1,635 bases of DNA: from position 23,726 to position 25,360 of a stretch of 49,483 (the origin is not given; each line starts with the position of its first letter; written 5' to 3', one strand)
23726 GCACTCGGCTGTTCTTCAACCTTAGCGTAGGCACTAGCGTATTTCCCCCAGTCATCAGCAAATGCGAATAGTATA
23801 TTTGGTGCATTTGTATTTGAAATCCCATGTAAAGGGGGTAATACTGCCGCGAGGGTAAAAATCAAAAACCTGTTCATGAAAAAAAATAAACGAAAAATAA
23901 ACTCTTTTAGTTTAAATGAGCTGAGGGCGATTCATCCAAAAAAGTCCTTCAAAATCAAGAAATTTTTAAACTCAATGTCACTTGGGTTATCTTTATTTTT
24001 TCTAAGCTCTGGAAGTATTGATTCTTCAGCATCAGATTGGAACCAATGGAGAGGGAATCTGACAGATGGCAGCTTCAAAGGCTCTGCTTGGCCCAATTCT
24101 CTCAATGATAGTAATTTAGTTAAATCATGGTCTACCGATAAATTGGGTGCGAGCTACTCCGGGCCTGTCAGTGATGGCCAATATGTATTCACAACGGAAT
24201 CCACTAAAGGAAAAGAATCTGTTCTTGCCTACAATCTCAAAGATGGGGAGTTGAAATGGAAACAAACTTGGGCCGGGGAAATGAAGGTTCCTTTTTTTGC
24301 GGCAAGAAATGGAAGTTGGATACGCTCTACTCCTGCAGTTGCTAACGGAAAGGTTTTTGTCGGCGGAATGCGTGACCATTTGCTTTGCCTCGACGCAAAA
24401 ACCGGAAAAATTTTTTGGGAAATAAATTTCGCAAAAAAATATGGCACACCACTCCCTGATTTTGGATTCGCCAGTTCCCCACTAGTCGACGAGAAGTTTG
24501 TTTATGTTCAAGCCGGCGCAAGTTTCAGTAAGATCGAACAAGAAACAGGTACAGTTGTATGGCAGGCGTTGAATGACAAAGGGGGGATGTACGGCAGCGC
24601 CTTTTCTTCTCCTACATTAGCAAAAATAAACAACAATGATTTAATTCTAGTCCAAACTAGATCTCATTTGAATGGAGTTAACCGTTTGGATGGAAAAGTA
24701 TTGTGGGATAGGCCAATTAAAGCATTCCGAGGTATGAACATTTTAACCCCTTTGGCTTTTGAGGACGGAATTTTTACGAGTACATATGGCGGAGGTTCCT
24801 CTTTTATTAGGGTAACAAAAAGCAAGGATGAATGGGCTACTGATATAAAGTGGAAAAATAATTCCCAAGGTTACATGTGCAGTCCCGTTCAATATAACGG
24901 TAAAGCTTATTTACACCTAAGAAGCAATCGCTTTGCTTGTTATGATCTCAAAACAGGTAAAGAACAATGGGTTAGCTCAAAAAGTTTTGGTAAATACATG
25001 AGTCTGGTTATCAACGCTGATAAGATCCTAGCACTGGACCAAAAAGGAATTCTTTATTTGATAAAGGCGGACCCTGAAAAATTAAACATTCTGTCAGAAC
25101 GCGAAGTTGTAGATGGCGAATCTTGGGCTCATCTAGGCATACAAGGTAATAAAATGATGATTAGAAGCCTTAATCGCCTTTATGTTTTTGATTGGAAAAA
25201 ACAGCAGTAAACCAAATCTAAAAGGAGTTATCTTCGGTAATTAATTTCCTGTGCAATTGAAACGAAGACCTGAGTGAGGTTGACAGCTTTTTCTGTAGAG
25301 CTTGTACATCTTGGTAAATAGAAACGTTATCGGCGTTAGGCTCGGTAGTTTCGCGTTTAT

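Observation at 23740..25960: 2.2-kb low-GC, palindrome-free segment whose edges lie inside two conserved genes (mosaic sulfatase 5' end and xylB 3' half)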

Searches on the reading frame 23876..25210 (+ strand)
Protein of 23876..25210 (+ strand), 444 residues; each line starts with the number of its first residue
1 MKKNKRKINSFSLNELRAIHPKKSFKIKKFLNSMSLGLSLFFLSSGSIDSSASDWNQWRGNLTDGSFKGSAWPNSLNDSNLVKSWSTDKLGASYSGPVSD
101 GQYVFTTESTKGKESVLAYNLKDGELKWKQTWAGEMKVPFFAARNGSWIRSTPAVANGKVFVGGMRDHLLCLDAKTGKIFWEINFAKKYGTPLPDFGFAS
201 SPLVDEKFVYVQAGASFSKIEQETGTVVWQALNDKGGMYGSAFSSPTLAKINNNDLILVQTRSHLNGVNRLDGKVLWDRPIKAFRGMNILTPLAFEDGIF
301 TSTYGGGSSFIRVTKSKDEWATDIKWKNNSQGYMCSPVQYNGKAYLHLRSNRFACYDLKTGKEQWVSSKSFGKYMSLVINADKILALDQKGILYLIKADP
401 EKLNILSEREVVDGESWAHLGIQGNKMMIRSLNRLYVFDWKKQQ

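Call 7: search_protein_families(library=pfam, proteins=[window:23876-25210:+])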
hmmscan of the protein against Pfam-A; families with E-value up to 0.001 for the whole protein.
window:23876-25210:+ (444 aa): 5 families
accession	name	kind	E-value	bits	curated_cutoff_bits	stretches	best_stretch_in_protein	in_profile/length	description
PF13360.13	PQQ_2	-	7.5e-37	127.6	27.6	1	113-366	2-232/233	Outer membrane protein assembly factor BamB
PF13570.13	Beta-prop_ACSF4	-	3.9e-13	49.9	133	1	149-403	51-294/329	Beta-alanine-activating enzyme, beta-propeller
PF01011.28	PQQ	-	5.7e-06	25.8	26.7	0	148-185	48-85/595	Glucose/ethanol/alcohol dehydrogenase, beta-propeller domain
PF23727.1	Beta-prop_FAM234A_B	-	1e-05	24.7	26.4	0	252-293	89-130/467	FAM234A/B beta-propeller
PF25293.1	Beta-prop_EMC1_N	-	0.00047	20.3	34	0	124-282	8-148/219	EMC1 N-terminal beta-propeller domain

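Call 10: find_encoding_contigs(protein=window:23975-25210:+, flank=10000, max_places=10)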
Protein window:23975-25210:+ (411 aa): no gene with exactly this product is on record in the collection.

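Call 20: find_homologous_proteins(query=window:23975-25210:+)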
Query window:23975-25210:+ (411 aa): 5766 proteins with E <= 0.001 among 8000 candidates; the best 120 are listed.
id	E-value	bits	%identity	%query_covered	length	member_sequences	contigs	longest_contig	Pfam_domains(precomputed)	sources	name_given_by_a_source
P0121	8.9e-264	893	93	100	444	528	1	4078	PF01011.29,PF23727.2,PF13360.14,PF13570.14,PF25293.2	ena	-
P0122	2.3e-253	859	90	100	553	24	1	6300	PF01011.29,PF13360.14,PF13570.14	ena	-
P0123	6.3e-253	857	90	100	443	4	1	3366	PF01011.29,PF13360.14,PF13570.14,PF25293.2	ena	-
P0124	2.6e-221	753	83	100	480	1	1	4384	PF01011.29,PF13360.14,PF13570.14,PF25293.2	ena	-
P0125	6.4e-221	752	79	96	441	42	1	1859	PF01011.29,PF23727.2,PF13360.14,PF13570.14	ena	-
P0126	6.3e-214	729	78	95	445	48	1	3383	PF01011.29,PF23727.2,PF13360.14,PF13570.14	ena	-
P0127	6.2e-211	719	75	98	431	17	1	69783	PF01011.29,PF23727.2,PF13360.14,PF13570.14,PF25293.2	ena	-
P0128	1.6e-208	711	74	99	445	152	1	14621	PF01011.29,PF23727.2,PF13360.14,PF13570.14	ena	-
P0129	5.8e-200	683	72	98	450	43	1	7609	PF01011.29,PF13360.14,PF13570.14,PF25293.2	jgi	jgi:outer membrane protein assembly factor BamB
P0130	1.4e-199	681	70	99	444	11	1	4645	PF01011.29,PF13360.14,PF13570.14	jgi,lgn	-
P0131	9.3e-199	679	74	95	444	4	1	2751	PF01011.29,PF13360.14,PF13570.14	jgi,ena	-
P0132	2.1e-198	678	70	99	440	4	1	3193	PF01011.29,PF13360.14,PF13570.14,PF25293.2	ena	-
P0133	4.6e-198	676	69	99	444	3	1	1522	PF01011.29,PF13360.14,PF13570.14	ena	-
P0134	6.0e-197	673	69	99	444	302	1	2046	PF01011.29,PF13360.14,PF13570.14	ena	-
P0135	1.2e-196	672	70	98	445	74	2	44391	PF01011.29,PF23727.2,PF13360.14,PF13570.14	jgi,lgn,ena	-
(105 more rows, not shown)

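Call 21: find_encoding_contigs(protein=P0122, flank=10000, max_places=3)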
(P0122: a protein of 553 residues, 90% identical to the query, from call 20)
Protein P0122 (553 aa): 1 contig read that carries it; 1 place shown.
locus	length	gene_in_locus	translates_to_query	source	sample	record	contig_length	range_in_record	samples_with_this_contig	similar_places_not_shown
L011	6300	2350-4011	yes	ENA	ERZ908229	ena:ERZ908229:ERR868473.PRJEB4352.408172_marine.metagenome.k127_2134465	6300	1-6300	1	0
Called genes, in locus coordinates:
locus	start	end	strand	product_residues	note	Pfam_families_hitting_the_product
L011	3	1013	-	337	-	?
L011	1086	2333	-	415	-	PF00884:Sulfatase, PF16347:SGSH_C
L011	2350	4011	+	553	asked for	PF01011:PQQ (faint), PF13360:PQQ_2, PF13570:Beta-prop_ACSF4 (weak)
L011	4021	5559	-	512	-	PF00370:FGGY_N, PF02782:FGGY_C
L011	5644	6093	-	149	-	PF04186:FxsA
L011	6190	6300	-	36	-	?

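Call 22: find_encoding_contigs(protein=P0127, flank=10000, max_places=2)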
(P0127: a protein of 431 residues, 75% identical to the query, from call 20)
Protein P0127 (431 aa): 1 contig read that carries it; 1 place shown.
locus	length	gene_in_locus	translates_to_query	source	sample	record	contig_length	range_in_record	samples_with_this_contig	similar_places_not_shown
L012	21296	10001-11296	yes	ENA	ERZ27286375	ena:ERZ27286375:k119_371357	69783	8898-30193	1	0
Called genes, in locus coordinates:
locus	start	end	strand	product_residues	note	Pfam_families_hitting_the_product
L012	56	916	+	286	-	PF00582:Usp (faint)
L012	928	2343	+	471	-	PF03600:CitMHS, PF02040:ArsB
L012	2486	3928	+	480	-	PF07394:DUF1501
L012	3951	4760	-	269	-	-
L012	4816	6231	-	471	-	PF01011:PQQ (faint), PF13360:PQQ_2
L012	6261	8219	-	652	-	-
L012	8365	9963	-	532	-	PF00884:Sulfatase, PF16347:SGSH_C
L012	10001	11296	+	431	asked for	PF01011:PQQ (faint), PF13570:Beta-prop_ACSF4 (faint), PF25293:Beta-prop_EMC1_N (faint), PF23727:Beta-prop_FAM234A_B (faint), PF13360:PQQ_2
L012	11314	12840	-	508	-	PF00370:FGGY_N, PF02782:FGGY_C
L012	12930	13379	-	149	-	PF04186:FxsA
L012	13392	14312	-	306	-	PF02666:PS_Dcarbxylase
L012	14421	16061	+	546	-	PF01011:PQQ (faint), PF13360:PQQ_2, PF25293:Beta-prop_EMC1_N (faint), PF13570:Beta-prop_ACSF4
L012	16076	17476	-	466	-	PF00528:BPD_transp_1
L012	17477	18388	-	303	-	PF13531:SBP_bac_11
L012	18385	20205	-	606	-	PF07584:BatA, PF13519:VWA_2, PF24157:DUF7408 (faint)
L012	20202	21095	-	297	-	PF01882:DUF58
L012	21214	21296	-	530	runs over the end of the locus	PF00009:GTP_EFTU (weak), PF01926:MMR_HSR1, PF02421:FeoB_N, PF04548:AIG1, PF00009:GTP_EFTU, PF01926:MMR_HSR1, PF02421:FeoB_N, PF14714:KH_dom-like, +4 more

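Call 23: find_encoding_contigs(protein=P0128, flank=10000, max_places=2)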
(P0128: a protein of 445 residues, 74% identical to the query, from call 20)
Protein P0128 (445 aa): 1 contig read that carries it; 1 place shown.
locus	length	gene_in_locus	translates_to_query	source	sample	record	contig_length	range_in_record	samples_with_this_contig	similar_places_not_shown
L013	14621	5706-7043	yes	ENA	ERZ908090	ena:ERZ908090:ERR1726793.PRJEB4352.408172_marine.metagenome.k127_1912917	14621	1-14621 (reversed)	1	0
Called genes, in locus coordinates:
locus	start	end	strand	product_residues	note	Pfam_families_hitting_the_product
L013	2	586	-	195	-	?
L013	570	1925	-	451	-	PF01011:PQQ (faint), PF13360:PQQ_2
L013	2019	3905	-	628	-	-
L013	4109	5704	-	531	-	PF00884:Sulfatase, PF16347:SGSH_C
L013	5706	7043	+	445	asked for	PF01011:PQQ (faint), PF23727:Beta-prop_FAM234A_B (faint), PF13360:PQQ_2, PF13570:Beta-prop_ACSF4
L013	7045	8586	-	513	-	PF00370:FGGY_N, PF02782:FGGY_C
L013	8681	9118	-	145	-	PF04186:FxsA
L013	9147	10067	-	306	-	PF02666:PS_Dcarbxylase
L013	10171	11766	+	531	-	PF13360:PQQ_2, PF13570:Beta-prop_ACSF4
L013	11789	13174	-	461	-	-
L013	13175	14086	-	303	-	PF13531:SBP_bac_11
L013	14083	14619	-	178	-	?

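Call 27: find_related_loci(query=window:23975-25210:+, collection=genome_contigs, flank=6000)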
Query window:23975-25210:+ (411 aa) in genome_contigs; peptide patterns used: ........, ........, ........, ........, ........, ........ (x = any residue, [..] = any of these).
142 stretches matched a pattern; 15 encode a relative of the query (tblastn E <= 1e-3); 15 distinct loci.
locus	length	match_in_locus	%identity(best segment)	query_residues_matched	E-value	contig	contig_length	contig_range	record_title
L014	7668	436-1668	92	1-411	0e+0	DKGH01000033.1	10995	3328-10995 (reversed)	MAG TPA_asm: Verrucomicrobia bacterium UBA6775 UBA6775_contig_31461, whole genome shotgun sequence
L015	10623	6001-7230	89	1-410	0e+0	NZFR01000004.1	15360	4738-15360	MAG: Verrucomicrobiales bacterium isolate MED711 70637, whole genome shotgun sequence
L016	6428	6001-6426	88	1-142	8e-82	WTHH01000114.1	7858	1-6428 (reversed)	MAG: Verrucomicrobiales bacterium isolate PL34863bin_23 NODE_6080_length_7858_cov_6.428938, whole genome shotgun sequenc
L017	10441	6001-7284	25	5-410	5e-33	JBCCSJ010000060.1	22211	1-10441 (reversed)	MAG: Planctomycetota bacterium isolate P01_D01_bin.53 k141_305850_length_22211_cov_10.0000, whole genome shotgun sequenc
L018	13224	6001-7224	25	19-408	4e-24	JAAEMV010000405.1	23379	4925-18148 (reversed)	MAG: Planctomycetaceae bacterium isolate Bse_15 BseG_CONTIG1000751, whole genome shotgun sequence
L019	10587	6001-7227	24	19-409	2e-22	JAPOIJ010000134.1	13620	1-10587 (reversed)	MAG: Planctomycetota bacterium isolate bin33 k141_2508099_length_13620_cov_23.9778, whole genome shotgun sequence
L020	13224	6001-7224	25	19-408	2e-22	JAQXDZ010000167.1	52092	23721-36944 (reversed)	MAG: Mariniblastus sp. isolate cluster4_bin.8 k119_51489, whole genome shotgun sequence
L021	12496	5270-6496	24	19-409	1e-21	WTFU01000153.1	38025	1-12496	MAG: Mariniblastus sp. isolate CO36386bin_10 NODE_611_length_38025_cov_9.176271, whole genome shotgun sequence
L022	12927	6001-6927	26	18-332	2e-21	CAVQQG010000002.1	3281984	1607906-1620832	MAG: uncultured Planctomycetia bacterium isolate MFD09779.bin.2.3 genome assembly, contig: contig_463, whole genome shot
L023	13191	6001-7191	26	18-382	2e-16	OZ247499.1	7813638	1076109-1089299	MAG: Pirellulaceae bacterium isolate 828c6eb6-e98b-456e-8040-4ab2280a49ec genome assembly, chromosome: 1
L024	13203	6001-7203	25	3-375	5e-16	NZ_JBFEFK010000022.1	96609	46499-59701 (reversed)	Maioricimonas sp. JC845 22, whole genome shotgun sequence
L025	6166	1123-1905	27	79-366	5e-14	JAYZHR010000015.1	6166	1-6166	MAG: Verrucomicrobiota bacterium isolate XB_MAG217 DB_MAG217_0015, whole genome shotgun sequence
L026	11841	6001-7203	24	3-373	1e-12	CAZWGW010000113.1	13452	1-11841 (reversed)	MAG TPA_asm: uncultured Planctomycetaceae bacterium isolate SRP237561_co1_68 genome assembly, contig: NODE_8343_length_1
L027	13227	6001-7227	24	19-409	2e-21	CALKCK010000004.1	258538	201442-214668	MAG: uncultured Pirellulaceae bacterium isolate S3_Bin_METABAT__29_sub_1 genome assembly, contig: c_000000430829, whole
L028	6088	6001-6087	62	1-29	1e-6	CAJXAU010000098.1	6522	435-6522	MAG TPA_asm: uncultured Verrucomicrobia bacterium isolate ERR599097_bin.68_MetaBAT_v2.12.1_MAG genome assembly, contig:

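Call 31: find_related_loci(query=window:23975-25210:+, collection=metagenome_contigs, flank=6000)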
Query window:23975-25210:+ (411 aa) in metagenome_contigs; peptide patterns used: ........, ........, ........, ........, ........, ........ (x = any residue, [..] = any of these).
285 stretches matched a pattern; 13 encode a relative of the query (tblastn E <= 1e-3); 13 distinct loci.
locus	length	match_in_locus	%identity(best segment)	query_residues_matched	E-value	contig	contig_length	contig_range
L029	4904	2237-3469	93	1-411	0e+0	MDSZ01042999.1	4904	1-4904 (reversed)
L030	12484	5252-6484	93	1-411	0e+0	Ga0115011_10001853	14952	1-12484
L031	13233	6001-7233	93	1-411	0e+0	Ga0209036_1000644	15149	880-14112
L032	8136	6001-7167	75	20-408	0e+0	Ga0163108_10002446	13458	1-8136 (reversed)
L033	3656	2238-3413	70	17-408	0e+0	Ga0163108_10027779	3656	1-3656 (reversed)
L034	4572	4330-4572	63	17-97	2e-30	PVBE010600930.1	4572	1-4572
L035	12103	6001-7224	25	19-408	1e-22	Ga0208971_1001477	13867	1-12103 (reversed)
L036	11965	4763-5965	25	3-375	4e-16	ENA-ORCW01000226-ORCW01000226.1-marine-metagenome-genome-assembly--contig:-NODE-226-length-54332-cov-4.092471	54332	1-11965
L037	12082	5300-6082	27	79-366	3e-14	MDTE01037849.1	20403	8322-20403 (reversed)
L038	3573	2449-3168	24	19-250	2e-13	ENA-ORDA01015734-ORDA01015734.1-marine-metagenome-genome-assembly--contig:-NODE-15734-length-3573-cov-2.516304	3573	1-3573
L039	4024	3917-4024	72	1-36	9e-11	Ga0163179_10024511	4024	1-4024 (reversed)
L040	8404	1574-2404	26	43-310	3e-9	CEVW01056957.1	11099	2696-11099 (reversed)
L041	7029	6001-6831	25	43-310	1e-8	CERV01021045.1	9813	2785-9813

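Call 37: find_encoding_contigs(protein=P0124, flank=6000, max_places=3)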
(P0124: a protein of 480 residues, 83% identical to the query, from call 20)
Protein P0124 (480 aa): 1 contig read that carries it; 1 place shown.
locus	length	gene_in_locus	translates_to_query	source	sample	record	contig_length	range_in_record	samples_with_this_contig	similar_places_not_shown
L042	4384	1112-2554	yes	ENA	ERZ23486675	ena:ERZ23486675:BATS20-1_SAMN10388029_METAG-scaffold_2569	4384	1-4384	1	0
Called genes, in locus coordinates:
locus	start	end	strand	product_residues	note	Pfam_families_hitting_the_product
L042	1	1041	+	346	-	?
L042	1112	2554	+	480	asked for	PF25293:Beta-prop_EMC1_N (faint), PF01011:PQQ (faint), PF13360:PQQ_2, PF13570:Beta-prop_ACSF4 (weak)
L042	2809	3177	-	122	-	PF02782:FGGY_C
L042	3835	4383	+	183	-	?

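Call 38: find_encoding_contigs(protein=P0126, flank=6000, max_places=3)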
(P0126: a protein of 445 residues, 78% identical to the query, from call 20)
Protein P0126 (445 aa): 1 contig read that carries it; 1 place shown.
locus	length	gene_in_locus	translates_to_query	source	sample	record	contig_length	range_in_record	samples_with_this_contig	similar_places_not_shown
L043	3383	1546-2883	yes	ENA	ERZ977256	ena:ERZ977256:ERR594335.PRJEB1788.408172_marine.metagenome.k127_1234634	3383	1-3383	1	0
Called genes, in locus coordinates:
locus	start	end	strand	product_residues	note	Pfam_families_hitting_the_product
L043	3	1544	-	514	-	?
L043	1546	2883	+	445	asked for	PF01011:PQQ (faint), PF23727:Beta-prop_FAM234A_B (faint), PF13360:PQQ_2, PF13570:Beta-prop_ACSF4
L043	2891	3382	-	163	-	?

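Call 56: search_solved_structures(query=window:23975-25210:+, max_evalue=0.001)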
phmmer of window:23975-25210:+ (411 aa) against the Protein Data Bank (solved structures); distinct sequences matched with E-value up to 0.001: 28.
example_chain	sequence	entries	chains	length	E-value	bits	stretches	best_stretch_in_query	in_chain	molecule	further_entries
8orr_AAA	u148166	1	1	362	3.3e-13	52.7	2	119-362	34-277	Outer membrane protein assembly factor BamB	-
8prj_A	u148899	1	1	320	5.8e-10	41.9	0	111-150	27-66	v31Bagel8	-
5ljo_B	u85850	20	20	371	1.4e-08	37.4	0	118-254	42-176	Outer membrane protein assembly factor BamB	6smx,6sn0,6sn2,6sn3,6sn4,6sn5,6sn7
3q54_A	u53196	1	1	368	1.4e-08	37.4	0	118-254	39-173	Outer membrane assembly lipoprotein YfgL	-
2yh3_A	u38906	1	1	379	1.4e-08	37.4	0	118-254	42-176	LIPOPROTEIN YFGL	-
8spr_B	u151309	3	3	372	1.4e-08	37.4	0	118-254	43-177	Outer membrane protein assembly factor BamB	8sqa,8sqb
28jl_B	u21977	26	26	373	1.4e-08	37.4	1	118-358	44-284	Outer membrane protein assembly factor BamB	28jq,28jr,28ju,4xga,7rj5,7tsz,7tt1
3prw_A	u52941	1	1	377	1.5e-08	37.3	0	118-253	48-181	Lipoprotein yfgL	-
5ayw_B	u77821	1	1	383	1.5e-08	37.3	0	118-253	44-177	Outer membrane protein assembly factor BamB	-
3q7m_A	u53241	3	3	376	1.5e-08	37.3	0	118-254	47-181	Lipoprotein yfgL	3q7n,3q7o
7nri_B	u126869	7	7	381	1.5e-08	37.3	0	118-255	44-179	Outer membrane protein assembly factor BamB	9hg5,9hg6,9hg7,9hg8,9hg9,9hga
3p1l_A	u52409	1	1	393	1.7e-08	37.2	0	118-252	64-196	Lipoprotein yfgL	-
6lyq_B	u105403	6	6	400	1.9e-08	37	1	119-358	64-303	Outer membrane protein assembly factor BamB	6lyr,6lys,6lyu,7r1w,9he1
5d0o_B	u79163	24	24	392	1.9e-08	37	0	118-253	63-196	Outer membrane protein assembly factor BamB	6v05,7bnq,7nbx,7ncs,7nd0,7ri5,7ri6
8adg_B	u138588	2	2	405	2e-08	36.9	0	118-253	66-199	Outer membrane protein assembly factor BamB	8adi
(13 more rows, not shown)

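Call 57: search_protein_families(library=ncbifam, proteins=[window:23975-25210:+])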
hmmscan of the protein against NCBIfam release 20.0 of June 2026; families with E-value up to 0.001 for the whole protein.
window:23975-25210:+ (411 aa): 5 families
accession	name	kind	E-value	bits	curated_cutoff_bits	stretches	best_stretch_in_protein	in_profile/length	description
TIGR03300.1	assembly_YfgL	equivalog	1.1e-20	73.7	285.2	2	115-366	96-338/377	outer membrane protein assembly factor BamB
NF008351.0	PRK11138.1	equivalog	2.1e-15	56.1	423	1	64-383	65-367/394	outer membrane protein assembly factor BamB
TIGR03075.1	PQQ_enz_alc_DH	subfamily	1.3e-12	47.1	480.05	1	21-153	20-149/530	PQQ-dependent dehydrogenase, methanol/ethanol family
TIGR04528.1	acido_non_PQQ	subfamily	1.9e-10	40.1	650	1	107-199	48-130/493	acido-empty-quinoprotein group A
NF053615.1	SerThrKinAfsKStmc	equivalog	3.4e-06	26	1300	1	115-287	522-688/809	protein serine/threonine kinase AfsK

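Call 60: find_related_loci(query=A1, collection=genome_contigs, flank=7000)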
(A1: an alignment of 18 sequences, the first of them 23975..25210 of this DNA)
Query A1 (411 aa) in genome_contigs; peptide patterns used: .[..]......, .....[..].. (x = any residue, [..] = any of these).
64 stretches matched a pattern; 23 encode a relative of the query (tblastn E <= 1e-3); 23 distinct loci.
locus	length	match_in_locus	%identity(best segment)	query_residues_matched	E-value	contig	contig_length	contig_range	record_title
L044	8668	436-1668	92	1-411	0e+0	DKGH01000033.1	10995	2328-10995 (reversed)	MAG TPA_asm: Verrucomicrobia bacterium UBA6775 UBA6775_contig_31461, whole genome shotgun sequence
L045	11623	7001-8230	89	1-410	0e+0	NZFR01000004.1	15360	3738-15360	MAG: Verrucomicrobiales bacterium isolate MED711 70637, whole genome shotgun sequence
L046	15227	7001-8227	77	7-408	0e+0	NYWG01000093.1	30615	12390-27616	MAG: Verrucomicrobiales bacterium isolate CPC23 62351, whole genome shotgun sequence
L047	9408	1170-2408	76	3-408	0e+0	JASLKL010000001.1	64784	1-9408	MAG: Verrucomicrobiota bacterium isolate ETNP1_MAG_3 NODE_1_length_64784_cov_5.732579, whole genome shotgun sequence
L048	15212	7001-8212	75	8-408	0e+0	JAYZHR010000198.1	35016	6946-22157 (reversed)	MAG: Verrucomicrobiota bacterium isolate XB_MAG217 DB_MAG217_0198, whole genome shotgun sequence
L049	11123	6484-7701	72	5-408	0e+0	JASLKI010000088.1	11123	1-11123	MAG: Verrucomicrobiota bacterium isolate ETNP1_MAG_26 c_000000348688, whole genome shotgun sequence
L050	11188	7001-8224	67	1-408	0e+0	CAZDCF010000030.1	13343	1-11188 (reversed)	MAG TPA_asm: uncultured Nitrospiraceae bacterium isolate SRP092902_co1_140 genome assembly, contig: NODE_7511_length_133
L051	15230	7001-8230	74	1-408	0e+0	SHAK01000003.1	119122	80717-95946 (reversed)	MAG: Limisphaerales bacterium isolate MED-G186 Pedosphaeraceae-MED-G186-C3, whole genome shotgun sequence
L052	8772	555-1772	53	3-408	6e-151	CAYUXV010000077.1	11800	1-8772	MAG TPA_asm: uncultured Verrucomicrobiota bacterium isolate SRP092796_co4_574 genome assembly, contig: k141_333333, whol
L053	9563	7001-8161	49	21-407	3e-132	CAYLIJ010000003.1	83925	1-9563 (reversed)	MAG TPA_asm: uncultured Puniceicoccaceae bacterium isolate binchicken_co317_49 genome assembly, contig: NODE_178_length_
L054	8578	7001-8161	49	21-407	9e-132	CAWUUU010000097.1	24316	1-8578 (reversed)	MAG: uncultured Opitutales bacterium isolate HER19_SLD_250_bin_66_1 genome assembly, contig: HER19_SLD_250_bin_66-read_5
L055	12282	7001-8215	47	3-407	3e-129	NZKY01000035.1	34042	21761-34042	MAG: Opitutia bacterium isolate IN48 28504, whole genome shotgun sequence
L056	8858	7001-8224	47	3-407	3e-127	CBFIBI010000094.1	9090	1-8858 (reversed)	MAG: Opitutales bacterium isolate Co_bin_562_indstr genome assembly, contig: Co_bin_562_indstr_c97, whole genome shotgun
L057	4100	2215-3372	48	22-407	3e-129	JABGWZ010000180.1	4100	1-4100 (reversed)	MAG: Opitutia bacterium isolate SI034_bin63 k141_406822, whole genome shotgun sequence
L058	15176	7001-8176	48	16-407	8e-126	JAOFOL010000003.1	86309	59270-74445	Opitutales bacterium isolate AH-709-J17 AH-709-J17_NODE_3, whole genome shotgun sequence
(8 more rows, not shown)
